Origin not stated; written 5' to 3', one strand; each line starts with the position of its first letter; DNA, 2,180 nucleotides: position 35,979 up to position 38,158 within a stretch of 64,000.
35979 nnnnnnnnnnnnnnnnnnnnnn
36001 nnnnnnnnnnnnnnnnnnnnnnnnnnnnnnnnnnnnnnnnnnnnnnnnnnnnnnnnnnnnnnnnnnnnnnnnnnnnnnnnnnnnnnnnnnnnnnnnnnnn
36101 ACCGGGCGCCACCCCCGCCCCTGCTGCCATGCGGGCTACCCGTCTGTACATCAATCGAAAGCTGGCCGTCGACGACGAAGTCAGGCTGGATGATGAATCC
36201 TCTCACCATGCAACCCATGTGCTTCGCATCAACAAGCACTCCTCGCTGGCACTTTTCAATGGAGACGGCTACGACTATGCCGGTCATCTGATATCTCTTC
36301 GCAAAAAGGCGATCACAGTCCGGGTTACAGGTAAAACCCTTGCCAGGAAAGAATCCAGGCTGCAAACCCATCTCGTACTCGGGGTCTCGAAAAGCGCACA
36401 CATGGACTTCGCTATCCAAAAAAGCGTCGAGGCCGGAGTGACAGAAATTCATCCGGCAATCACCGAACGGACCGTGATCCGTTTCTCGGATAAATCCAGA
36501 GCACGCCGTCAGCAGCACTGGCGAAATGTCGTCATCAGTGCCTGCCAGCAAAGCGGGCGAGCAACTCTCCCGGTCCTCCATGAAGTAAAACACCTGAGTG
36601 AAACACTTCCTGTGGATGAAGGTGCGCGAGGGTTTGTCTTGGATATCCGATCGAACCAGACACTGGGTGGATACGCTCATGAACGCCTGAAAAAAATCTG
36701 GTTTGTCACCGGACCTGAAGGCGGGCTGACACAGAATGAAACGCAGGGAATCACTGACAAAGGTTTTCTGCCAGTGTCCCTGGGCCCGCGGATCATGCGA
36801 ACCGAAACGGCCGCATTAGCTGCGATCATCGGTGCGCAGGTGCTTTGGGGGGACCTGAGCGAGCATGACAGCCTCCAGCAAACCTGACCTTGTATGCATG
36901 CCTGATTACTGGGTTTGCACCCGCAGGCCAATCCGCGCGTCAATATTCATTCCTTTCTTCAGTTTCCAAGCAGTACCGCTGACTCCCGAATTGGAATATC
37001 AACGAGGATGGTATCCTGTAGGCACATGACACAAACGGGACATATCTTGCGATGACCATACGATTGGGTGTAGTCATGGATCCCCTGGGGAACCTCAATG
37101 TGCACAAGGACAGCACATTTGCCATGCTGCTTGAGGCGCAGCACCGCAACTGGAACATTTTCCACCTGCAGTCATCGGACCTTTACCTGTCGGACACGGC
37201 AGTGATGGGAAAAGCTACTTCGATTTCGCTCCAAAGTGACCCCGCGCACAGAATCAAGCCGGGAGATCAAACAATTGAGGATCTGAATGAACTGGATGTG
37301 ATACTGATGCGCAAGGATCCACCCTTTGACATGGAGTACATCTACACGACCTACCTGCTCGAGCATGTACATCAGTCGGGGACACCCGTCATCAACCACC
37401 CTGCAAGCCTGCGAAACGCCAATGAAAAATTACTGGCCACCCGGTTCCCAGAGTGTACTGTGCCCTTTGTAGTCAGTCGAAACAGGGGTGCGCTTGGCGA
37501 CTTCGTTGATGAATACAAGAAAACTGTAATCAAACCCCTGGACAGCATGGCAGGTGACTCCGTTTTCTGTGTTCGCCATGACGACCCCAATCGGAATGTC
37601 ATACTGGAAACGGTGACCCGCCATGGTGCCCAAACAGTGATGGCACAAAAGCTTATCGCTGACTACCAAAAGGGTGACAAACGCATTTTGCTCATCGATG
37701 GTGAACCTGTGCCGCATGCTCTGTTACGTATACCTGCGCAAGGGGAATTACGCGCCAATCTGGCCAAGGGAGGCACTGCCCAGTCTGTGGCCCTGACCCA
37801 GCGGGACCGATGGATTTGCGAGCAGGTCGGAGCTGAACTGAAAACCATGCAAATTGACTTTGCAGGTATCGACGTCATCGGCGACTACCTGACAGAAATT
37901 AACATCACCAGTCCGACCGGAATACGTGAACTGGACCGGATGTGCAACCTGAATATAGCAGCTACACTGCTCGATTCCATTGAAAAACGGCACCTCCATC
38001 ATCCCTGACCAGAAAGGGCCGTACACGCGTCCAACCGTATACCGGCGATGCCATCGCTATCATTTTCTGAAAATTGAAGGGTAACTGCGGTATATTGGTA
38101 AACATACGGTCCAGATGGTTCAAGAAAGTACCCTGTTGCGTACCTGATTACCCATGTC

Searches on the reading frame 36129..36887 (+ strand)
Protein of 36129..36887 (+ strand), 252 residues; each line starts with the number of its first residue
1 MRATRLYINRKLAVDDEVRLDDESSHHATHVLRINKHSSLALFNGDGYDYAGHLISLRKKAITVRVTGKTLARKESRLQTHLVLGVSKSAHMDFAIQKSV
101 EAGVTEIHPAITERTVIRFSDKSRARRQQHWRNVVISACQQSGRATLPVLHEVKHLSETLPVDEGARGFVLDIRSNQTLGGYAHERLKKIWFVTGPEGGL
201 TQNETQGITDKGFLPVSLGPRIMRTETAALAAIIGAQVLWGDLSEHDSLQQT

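Call 58: search_protein_families(library=pfam, proteins=[window:36129-36887:+], max_evalue=0.000001)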
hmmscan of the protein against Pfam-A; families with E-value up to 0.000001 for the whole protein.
window:36129-36887:+ (252 aa): 2 families
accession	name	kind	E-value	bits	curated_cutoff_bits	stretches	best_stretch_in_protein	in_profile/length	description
PF04452.19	Methyltrans_RNA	-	2e-43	148.3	23.9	1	75-233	2-161/165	RNA methyltransferase domain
PF20260.4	PUA_4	-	1.5e-10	41.4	23.9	1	20-66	1-47/48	RNA methyltransferase PUA domain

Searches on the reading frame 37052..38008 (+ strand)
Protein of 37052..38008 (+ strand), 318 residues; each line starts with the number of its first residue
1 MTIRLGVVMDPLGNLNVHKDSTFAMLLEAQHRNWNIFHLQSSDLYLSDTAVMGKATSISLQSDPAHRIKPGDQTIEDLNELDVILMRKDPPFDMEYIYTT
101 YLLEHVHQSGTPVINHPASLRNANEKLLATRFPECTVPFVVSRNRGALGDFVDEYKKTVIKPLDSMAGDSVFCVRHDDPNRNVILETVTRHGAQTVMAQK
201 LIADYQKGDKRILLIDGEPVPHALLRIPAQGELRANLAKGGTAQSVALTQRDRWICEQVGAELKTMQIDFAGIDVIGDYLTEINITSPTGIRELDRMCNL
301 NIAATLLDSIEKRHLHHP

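Call 58: search_protein_families(library=pfam, proteins=[window:37052-38008:+], max_evalue=0.000001)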
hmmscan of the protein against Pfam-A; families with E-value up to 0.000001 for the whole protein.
window:37052-38008:+ (318 aa): 3 families
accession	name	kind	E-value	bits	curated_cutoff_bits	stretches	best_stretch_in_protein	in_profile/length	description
PF02955.21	GSH-S_ATP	-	1.4e-63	213.9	23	1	125-297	1-173/175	Prokaryotic glutathione synthetase, ATP-grasp domain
PF02951.20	GSH-S_N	-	9.2e-41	139.1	21.3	1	4-121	2-119/119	Prokaryotic glutathione synthetase, N-terminal domain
PF08443.16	RimK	-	4.4e-17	62.7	21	1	140-310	22-188/188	RimK-like ATP-grasp domain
